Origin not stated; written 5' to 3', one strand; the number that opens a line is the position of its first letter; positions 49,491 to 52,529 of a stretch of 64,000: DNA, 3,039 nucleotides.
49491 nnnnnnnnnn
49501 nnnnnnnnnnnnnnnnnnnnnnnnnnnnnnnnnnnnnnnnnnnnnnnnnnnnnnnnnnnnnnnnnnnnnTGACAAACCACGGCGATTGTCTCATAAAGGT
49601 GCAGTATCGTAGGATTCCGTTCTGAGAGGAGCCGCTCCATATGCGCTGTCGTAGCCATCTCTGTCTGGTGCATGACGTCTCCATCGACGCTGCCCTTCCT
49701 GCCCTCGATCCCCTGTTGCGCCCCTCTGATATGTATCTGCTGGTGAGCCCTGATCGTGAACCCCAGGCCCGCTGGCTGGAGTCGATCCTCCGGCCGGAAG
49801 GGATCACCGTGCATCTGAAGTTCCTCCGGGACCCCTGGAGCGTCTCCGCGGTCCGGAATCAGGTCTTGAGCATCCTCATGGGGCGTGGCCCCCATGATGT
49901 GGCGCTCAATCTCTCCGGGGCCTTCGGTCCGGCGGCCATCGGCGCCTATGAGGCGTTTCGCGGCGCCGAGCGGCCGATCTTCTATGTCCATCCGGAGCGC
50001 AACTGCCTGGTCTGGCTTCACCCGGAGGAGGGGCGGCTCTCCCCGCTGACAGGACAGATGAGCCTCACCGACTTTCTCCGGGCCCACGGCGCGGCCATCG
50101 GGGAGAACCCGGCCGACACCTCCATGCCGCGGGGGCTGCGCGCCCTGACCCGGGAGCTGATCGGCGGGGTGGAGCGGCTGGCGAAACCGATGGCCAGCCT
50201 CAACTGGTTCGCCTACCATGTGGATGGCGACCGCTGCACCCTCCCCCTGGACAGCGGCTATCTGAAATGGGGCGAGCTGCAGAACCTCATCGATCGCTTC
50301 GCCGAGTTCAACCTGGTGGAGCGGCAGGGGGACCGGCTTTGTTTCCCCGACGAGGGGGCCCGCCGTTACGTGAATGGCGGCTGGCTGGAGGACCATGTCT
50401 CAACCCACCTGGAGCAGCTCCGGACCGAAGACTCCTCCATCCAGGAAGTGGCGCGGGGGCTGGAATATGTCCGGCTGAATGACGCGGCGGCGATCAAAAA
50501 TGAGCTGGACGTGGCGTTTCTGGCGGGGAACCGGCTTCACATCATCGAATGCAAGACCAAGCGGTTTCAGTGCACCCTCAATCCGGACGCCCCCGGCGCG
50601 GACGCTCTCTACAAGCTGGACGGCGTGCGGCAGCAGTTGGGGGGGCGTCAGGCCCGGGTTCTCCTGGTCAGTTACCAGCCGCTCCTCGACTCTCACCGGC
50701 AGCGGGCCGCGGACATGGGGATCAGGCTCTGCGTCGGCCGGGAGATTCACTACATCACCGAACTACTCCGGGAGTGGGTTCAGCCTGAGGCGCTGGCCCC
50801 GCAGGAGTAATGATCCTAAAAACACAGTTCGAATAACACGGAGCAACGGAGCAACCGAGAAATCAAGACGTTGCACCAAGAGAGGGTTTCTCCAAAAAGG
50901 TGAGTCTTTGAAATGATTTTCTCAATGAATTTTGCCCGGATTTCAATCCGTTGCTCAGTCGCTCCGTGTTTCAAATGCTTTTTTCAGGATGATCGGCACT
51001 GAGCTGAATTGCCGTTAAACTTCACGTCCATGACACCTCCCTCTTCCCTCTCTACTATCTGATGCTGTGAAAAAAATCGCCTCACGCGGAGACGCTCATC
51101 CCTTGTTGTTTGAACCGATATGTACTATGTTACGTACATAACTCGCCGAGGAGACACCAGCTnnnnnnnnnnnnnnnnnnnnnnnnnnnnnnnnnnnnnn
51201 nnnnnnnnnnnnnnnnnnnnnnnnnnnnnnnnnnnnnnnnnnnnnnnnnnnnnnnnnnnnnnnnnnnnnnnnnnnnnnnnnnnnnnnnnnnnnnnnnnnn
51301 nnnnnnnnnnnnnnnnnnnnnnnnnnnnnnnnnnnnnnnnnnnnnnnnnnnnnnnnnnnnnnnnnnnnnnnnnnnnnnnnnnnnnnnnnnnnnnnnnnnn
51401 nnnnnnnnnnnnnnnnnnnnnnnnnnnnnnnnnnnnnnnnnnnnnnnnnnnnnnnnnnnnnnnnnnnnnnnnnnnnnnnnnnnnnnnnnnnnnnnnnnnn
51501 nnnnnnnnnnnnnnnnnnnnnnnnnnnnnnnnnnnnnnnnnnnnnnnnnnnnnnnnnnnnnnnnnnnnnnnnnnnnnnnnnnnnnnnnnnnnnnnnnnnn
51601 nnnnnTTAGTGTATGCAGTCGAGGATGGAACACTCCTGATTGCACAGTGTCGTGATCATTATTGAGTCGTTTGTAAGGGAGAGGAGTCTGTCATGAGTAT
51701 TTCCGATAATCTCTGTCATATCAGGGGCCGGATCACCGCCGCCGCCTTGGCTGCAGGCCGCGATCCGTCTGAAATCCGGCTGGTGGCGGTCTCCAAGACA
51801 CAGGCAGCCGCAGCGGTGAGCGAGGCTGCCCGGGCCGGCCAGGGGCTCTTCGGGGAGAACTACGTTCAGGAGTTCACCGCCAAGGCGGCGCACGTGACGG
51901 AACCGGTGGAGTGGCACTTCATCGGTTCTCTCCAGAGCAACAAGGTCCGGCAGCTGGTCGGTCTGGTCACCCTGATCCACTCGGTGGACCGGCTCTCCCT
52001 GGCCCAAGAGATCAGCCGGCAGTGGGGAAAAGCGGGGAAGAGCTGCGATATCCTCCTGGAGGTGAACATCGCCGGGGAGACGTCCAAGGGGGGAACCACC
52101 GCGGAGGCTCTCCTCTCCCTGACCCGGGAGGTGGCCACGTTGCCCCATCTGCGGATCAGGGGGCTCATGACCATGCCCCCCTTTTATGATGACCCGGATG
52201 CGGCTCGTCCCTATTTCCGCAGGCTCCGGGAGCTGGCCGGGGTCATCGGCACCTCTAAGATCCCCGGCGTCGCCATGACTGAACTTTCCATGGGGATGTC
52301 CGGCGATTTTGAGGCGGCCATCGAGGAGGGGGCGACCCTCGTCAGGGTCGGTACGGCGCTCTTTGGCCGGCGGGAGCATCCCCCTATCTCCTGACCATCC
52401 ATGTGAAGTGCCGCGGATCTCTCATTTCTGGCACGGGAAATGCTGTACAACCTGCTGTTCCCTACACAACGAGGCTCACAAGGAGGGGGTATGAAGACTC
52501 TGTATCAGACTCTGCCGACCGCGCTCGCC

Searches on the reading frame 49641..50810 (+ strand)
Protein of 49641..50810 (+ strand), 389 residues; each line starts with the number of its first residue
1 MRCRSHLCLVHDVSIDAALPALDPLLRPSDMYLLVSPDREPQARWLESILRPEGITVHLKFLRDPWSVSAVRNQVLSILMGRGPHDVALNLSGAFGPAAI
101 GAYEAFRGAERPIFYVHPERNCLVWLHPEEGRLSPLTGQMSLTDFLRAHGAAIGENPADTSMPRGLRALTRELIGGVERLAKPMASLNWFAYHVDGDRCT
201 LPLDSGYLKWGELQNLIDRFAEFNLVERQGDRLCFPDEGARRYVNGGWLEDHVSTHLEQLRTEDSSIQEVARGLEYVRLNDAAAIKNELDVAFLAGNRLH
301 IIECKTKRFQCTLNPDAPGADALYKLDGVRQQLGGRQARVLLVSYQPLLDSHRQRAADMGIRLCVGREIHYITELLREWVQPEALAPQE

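Call 85: search_protein_families(library=pfam, proteins=[window:49641-50810:+], max_evalue=0.001)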
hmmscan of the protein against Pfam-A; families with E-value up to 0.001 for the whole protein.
window:49641-50810:+ (389 aa): 1 family
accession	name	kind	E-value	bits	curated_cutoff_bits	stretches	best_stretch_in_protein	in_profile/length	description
PF09002.17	Card1_endonuc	-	4.2e-28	98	26.4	1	237-380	1-133/136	Card1-like, endonuclease domain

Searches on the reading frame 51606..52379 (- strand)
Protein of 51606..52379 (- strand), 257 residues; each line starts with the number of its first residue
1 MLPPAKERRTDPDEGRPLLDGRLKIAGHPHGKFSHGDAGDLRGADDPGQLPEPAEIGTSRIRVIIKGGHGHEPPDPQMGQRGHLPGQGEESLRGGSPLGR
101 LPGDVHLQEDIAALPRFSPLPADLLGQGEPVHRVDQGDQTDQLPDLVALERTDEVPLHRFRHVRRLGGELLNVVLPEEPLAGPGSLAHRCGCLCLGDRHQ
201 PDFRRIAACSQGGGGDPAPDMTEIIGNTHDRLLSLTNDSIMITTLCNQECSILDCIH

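Call 12: search_protein_families(library=pfam, proteins=[window:51606-52379:-], max_evalue=0.001)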
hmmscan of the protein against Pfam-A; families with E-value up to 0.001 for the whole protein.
window:51606-52379:- (257 aa): 0 families

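Call 43: search_protein_families(library=pfam, proteins=[window:51606-52379:-], max_evalue=1)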
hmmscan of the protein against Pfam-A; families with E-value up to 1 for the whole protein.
window:51606-52379:- (257 aa): 2 families
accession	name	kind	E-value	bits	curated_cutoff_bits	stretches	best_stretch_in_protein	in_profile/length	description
PF19155.6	DUF5837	-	0.093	13.5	25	1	127-146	10-29/63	Family of unknown function (DUF5837)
PF11146.13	DUF2905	-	0.12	13.1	22.2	1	97-109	26-38/64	Protein of unknown function (DUF2905)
